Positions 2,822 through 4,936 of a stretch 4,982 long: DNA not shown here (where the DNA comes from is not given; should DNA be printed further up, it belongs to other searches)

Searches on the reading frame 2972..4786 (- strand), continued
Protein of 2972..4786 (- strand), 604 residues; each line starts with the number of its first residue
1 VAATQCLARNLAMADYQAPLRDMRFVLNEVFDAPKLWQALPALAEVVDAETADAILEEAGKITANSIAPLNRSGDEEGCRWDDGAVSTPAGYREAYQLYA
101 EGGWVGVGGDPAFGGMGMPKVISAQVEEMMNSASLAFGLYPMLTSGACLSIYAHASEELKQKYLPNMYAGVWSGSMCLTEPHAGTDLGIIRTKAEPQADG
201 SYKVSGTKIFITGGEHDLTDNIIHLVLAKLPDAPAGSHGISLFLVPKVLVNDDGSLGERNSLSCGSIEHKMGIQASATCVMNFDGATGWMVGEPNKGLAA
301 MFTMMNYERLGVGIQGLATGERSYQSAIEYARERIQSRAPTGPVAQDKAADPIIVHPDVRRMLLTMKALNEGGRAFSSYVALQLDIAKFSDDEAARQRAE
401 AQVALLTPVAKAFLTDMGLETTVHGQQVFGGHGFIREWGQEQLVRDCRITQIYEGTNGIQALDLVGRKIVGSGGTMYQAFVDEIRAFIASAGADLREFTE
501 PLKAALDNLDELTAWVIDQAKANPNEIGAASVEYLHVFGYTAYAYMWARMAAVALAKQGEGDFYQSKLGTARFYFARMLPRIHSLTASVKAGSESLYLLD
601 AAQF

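Call 63: find_encoding_contigs(protein=P0027, flank=1500, max_places=3)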
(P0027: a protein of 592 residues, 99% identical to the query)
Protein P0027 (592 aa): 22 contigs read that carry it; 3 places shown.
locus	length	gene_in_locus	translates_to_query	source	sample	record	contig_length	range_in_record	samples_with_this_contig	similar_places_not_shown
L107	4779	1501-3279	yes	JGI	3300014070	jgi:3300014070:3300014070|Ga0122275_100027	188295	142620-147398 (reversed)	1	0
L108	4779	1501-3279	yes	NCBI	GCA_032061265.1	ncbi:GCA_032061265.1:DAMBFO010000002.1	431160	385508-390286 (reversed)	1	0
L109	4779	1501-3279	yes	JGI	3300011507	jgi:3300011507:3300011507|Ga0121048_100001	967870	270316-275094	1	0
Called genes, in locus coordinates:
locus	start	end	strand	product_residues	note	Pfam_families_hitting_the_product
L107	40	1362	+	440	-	PF00990:GGDEF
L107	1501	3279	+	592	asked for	PF02771:Acyl-CoA_dh_N, PF02770:Acyl-CoA_dh_M, PF00441:Acyl-CoA_dh_1, PF22924:ACOX_C_alpha1 (weak), PF12806:Acyl-CoA_dh_C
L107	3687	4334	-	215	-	PF01625:PMSR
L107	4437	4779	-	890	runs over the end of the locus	PF01590:GAF, PF13185:GAF_2, PF00989:PAS, PF08448:PAS_4, PF13188:PAS_8 (weak), PF13426:PAS_9, PF00990:GGDEF, PF00563:EAL, +1 more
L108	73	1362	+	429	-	PF00990:GGDEF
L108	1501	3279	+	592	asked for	PF02771:Acyl-CoA_dh_N, PF02770:Acyl-CoA_dh_M, PF00441:Acyl-CoA_dh_1, PF22924:ACOX_C_alpha1 (weak), PF12806:Acyl-CoA_dh_C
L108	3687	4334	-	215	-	PF01625:PMSR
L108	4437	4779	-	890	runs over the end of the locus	PF01590:GAF, PF13185:GAF_2, PF00989:PAS, PF08448:PAS_4, PF13188:PAS_8 (weak), PF13426:PAS_9, PF00990:GGDEF, PF00563:EAL, +1 more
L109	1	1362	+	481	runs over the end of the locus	PF00990:GGDEF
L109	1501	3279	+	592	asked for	PF02771:Acyl-CoA_dh_N, PF02770:Acyl-CoA_dh_M, PF00441:Acyl-CoA_dh_1, PF22924:ACOX_C_alpha1 (weak), PF12806:Acyl-CoA_dh_C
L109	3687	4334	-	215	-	PF01625:PMSR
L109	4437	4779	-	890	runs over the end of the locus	PF01590:GAF, PF13185:GAF_2, PF00989:PAS, PF08448:PAS_4, PF13188:PAS_8 (weak), PF13426:PAS_9, PF00990:GGDEF, PF00563:EAL, +1 more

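Call 64: find_encoding_contigs(protein=P0105, flank=1500, max_places=4)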
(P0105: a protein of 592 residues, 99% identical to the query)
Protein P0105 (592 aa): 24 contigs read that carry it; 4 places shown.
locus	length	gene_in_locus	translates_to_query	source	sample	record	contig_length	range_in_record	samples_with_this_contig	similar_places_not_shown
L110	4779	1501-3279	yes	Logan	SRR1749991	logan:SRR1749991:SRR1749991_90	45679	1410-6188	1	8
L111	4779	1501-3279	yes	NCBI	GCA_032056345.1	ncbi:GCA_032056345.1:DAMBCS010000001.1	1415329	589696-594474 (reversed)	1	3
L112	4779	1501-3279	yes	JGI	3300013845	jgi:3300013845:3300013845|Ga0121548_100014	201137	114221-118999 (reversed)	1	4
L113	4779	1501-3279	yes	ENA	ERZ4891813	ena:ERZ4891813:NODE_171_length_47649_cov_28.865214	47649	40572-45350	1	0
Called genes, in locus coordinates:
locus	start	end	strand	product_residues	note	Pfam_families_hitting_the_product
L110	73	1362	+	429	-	PF00990:GGDEF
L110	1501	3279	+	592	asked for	PF02771:Acyl-CoA_dh_N, PF02770:Acyl-CoA_dh_M, PF00441:Acyl-CoA_dh_1, PF22924:ACOX_C_alpha1 (weak), PF12806:Acyl-CoA_dh_C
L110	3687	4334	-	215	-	PF01625:PMSR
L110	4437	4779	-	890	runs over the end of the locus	PF01590:GAF, PF13185:GAF_2, PF00989:PAS, PF08448:PAS_4, PF13188:PAS_8 (weak), PF13426:PAS_9, PF00990:GGDEF, PF00563:EAL, +1 more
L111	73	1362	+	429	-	PF00990:GGDEF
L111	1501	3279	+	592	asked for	PF02771:Acyl-CoA_dh_N, PF02770:Acyl-CoA_dh_M, PF00441:Acyl-CoA_dh_1, PF22924:ACOX_C_alpha1 (weak), PF12806:Acyl-CoA_dh_C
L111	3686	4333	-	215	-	PF01625:PMSR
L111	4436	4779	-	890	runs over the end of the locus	PF01590:GAF, PF13185:GAF_2, PF00989:PAS, PF08448:PAS_4, PF13188:PAS_8 (weak), PF13426:PAS_9, PF00990:GGDEF, PF00563:EAL, +1 more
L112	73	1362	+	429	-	PF00990:GGDEF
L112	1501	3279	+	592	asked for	PF02771:Acyl-CoA_dh_N, PF02770:Acyl-CoA_dh_M, PF00441:Acyl-CoA_dh_1, PF22924:ACOX_C_alpha1 (weak), PF12806:Acyl-CoA_dh_C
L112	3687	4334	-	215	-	PF01625:PMSR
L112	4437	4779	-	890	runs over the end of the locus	PF01590:GAF, PF13185:GAF_2, PF00989:PAS, PF08448:PAS_4, PF13188:PAS_8 (weak), PF13426:PAS_9, PF00990:GGDEF, PF00563:EAL, +1 more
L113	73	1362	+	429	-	PF00990:GGDEF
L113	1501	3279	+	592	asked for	PF02771:Acyl-CoA_dh_N, PF02770:Acyl-CoA_dh_M, PF00441:Acyl-CoA_dh_1, PF22924:ACOX_C_alpha1 (weak), PF12806:Acyl-CoA_dh_C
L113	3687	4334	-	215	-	PF01625:PMSR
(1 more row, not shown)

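Call 68: find_encoding_contigs(protein=P0018, flank=500, max_places=10)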
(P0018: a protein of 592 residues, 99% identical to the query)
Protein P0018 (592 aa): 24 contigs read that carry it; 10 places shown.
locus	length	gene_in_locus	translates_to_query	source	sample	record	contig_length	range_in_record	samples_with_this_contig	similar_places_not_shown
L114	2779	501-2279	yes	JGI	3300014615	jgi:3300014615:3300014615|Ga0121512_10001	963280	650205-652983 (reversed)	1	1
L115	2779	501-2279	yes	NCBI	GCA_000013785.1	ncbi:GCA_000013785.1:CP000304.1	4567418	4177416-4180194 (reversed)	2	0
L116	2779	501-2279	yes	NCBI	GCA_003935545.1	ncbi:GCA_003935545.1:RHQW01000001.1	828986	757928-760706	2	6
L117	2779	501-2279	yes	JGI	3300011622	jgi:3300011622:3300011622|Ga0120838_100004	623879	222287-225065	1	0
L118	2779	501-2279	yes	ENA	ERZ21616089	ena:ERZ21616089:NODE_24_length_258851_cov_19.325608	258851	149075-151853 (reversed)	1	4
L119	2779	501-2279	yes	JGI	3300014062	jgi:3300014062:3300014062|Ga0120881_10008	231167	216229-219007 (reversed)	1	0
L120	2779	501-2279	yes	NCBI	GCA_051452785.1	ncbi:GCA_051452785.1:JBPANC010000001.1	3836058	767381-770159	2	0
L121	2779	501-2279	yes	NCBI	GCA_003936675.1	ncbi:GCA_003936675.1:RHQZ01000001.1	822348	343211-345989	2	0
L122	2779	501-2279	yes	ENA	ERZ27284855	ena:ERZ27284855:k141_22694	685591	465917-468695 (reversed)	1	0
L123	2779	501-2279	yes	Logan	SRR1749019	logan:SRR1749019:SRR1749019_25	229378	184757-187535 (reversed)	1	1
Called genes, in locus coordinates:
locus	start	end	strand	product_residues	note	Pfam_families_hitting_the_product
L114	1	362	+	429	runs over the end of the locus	PF00990:GGDEF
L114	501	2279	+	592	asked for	PF02771:Acyl-CoA_dh_N, PF02770:Acyl-CoA_dh_M, PF00441:Acyl-CoA_dh_1, PF22924:ACOX_C_alpha1 (weak), PF12806:Acyl-CoA_dh_C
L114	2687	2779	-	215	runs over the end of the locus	PF01625:PMSR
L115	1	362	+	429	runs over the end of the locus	PF00990:GGDEF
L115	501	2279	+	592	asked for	PF02771:Acyl-CoA_dh_N, PF02770:Acyl-CoA_dh_M, PF00441:Acyl-CoA_dh_1, PF22924:ACOX_C_alpha1 (weak), PF12806:Acyl-CoA_dh_C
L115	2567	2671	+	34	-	-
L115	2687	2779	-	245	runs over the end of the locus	PF01625:PMSR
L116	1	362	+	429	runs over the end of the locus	PF00990:GGDEF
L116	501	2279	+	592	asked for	PF02771:Acyl-CoA_dh_N, PF02770:Acyl-CoA_dh_M, PF00441:Acyl-CoA_dh_1, PF22924:ACOX_C_alpha1 (weak), PF12806:Acyl-CoA_dh_C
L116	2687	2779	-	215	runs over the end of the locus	PF01625:PMSR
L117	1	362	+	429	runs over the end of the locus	PF00990:GGDEF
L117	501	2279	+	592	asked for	PF02771:Acyl-CoA_dh_N, PF02770:Acyl-CoA_dh_M, PF00441:Acyl-CoA_dh_1, PF22924:ACOX_C_alpha1 (weak), PF12806:Acyl-CoA_dh_C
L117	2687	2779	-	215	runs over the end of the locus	PF01625:PMSR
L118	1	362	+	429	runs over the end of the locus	PF00990:GGDEF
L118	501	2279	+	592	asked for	PF02771:Acyl-CoA_dh_N, PF02770:Acyl-CoA_dh_M, PF00441:Acyl-CoA_dh_1, PF22924:ACOX_C_alpha1 (weak), PF12806:Acyl-CoA_dh_C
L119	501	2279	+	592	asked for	PF02771:Acyl-CoA_dh_N, PF02770:Acyl-CoA_dh_M, PF00441:Acyl-CoA_dh_1, PF22924:ACOX_C_alpha1 (weak), PF12806:Acyl-CoA_dh_C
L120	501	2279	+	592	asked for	PF02771:Acyl-CoA_dh_N, PF02770:Acyl-CoA_dh_M, PF00441:Acyl-CoA_dh_1, PF22924:ACOX_C_alpha1 (weak), PF12806:Acyl-CoA_dh_C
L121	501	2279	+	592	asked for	PF02771:Acyl-CoA_dh_N, PF02770:Acyl-CoA_dh_M, PF00441:Acyl-CoA_dh_1, PF22924:ACOX_C_alpha1 (weak), PF12806:Acyl-CoA_dh_C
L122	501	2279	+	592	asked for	PF02771:Acyl-CoA_dh_N, PF02770:Acyl-CoA_dh_M, PF00441:Acyl-CoA_dh_1, PF22924:ACOX_C_alpha1 (weak), PF12806:Acyl-CoA_dh_C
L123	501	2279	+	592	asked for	PF02771:Acyl-CoA_dh_N, PF02770:Acyl-CoA_dh_M, PF00441:Acyl-CoA_dh_1, PF22924:ACOX_C_alpha1 (weak), PF12806:Acyl-CoA_dh_C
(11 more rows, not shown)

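Call 69: find_encoding_contigs(protein=P0050, flank=500, max_places=10)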
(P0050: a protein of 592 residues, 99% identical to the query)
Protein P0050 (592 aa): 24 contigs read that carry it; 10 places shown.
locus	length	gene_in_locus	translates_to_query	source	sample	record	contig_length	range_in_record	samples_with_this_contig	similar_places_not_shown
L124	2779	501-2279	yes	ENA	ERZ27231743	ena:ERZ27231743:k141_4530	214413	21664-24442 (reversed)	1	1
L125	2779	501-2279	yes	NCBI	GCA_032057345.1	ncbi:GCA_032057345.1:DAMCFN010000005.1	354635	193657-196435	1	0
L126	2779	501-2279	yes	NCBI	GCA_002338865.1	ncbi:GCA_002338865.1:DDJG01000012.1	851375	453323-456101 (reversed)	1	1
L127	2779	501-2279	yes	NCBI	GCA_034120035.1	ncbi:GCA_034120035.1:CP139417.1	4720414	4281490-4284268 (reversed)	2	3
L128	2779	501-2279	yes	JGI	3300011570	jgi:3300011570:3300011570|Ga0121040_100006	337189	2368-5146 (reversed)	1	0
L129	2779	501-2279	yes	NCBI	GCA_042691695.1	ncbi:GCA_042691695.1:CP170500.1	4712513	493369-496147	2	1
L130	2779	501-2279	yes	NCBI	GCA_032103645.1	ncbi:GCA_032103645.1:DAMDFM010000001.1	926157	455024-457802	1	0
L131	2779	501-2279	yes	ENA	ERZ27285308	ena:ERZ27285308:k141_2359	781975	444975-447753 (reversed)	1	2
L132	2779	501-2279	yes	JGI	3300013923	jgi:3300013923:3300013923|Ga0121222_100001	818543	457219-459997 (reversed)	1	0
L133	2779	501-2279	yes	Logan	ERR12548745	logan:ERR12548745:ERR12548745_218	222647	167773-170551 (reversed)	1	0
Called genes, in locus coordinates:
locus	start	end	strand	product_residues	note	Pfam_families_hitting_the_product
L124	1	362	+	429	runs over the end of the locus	PF00990:GGDEF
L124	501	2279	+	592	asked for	PF02771:Acyl-CoA_dh_N, PF02770:Acyl-CoA_dh_M, PF00441:Acyl-CoA_dh_1, PF22924:ACOX_C_alpha1 (weak), PF12806:Acyl-CoA_dh_C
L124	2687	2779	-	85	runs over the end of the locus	PF01625:PMSR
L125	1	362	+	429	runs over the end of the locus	PF00990:GGDEF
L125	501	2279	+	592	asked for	PF02771:Acyl-CoA_dh_N, PF02770:Acyl-CoA_dh_M, PF00441:Acyl-CoA_dh_1, PF22924:ACOX_C_alpha1 (weak), PF12806:Acyl-CoA_dh_C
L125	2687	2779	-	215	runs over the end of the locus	PF01625:PMSR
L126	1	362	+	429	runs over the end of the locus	PF00990:GGDEF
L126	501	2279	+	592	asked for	PF02771:Acyl-CoA_dh_N, PF02770:Acyl-CoA_dh_M, PF00441:Acyl-CoA_dh_1, PF22924:ACOX_C_alpha1 (weak), PF12806:Acyl-CoA_dh_C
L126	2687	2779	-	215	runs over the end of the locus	PF01625:PMSR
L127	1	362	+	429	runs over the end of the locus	PF00990:GGDEF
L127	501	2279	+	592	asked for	PF02771:Acyl-CoA_dh_N, PF02770:Acyl-CoA_dh_M, PF00441:Acyl-CoA_dh_1, PF22924:ACOX_C_alpha1 (weak), PF12806:Acyl-CoA_dh_C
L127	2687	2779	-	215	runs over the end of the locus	PF01625:PMSR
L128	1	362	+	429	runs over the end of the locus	PF00990:GGDEF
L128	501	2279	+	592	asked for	PF02771:Acyl-CoA_dh_N, PF02770:Acyl-CoA_dh_M, PF00441:Acyl-CoA_dh_1, PF22924:ACOX_C_alpha1 (weak), PF12806:Acyl-CoA_dh_C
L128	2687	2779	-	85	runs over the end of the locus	PF01625:PMSR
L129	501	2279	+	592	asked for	PF02771:Acyl-CoA_dh_N, PF02770:Acyl-CoA_dh_M, PF00441:Acyl-CoA_dh_1, PF22924:ACOX_C_alpha1 (weak), PF12806:Acyl-CoA_dh_C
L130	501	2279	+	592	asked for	PF02771:Acyl-CoA_dh_N, PF02770:Acyl-CoA_dh_M, PF00441:Acyl-CoA_dh_1, PF22924:ACOX_C_alpha1 (weak), PF12806:Acyl-CoA_dh_C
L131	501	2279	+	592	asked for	PF02771:Acyl-CoA_dh_N, PF02770:Acyl-CoA_dh_M, PF00441:Acyl-CoA_dh_1, PF22924:ACOX_C_alpha1 (weak), PF12806:Acyl-CoA_dh_C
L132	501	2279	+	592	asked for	PF02771:Acyl-CoA_dh_N, PF02770:Acyl-CoA_dh_M, PF00441:Acyl-CoA_dh_1, PF22924:ACOX_C_alpha1 (weak), PF12806:Acyl-CoA_dh_C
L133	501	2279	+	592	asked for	PF02771:Acyl-CoA_dh_N, PF02770:Acyl-CoA_dh_M, PF00441:Acyl-CoA_dh_1, PF22924:ACOX_C_alpha1 (weak), PF12806:Acyl-CoA_dh_C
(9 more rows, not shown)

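Call 70: find_encoding_contigs(protein=P0120, flank=500, max_places=10)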
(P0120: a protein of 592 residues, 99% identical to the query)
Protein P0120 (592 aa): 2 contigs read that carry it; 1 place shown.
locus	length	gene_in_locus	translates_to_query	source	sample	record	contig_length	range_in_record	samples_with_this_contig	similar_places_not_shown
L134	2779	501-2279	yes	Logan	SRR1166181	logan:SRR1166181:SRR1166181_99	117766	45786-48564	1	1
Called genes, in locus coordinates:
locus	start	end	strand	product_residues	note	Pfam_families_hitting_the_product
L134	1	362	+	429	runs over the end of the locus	PF00990:GGDEF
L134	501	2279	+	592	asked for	PF02771:Acyl-CoA_dh_N, PF02770:Acyl-CoA_dh_M, PF00441:Acyl-CoA_dh_1, PF22924:ACOX_C_alpha1 (weak), PF12806:Acyl-CoA_dh_C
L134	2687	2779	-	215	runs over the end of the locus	PF01625:PMSR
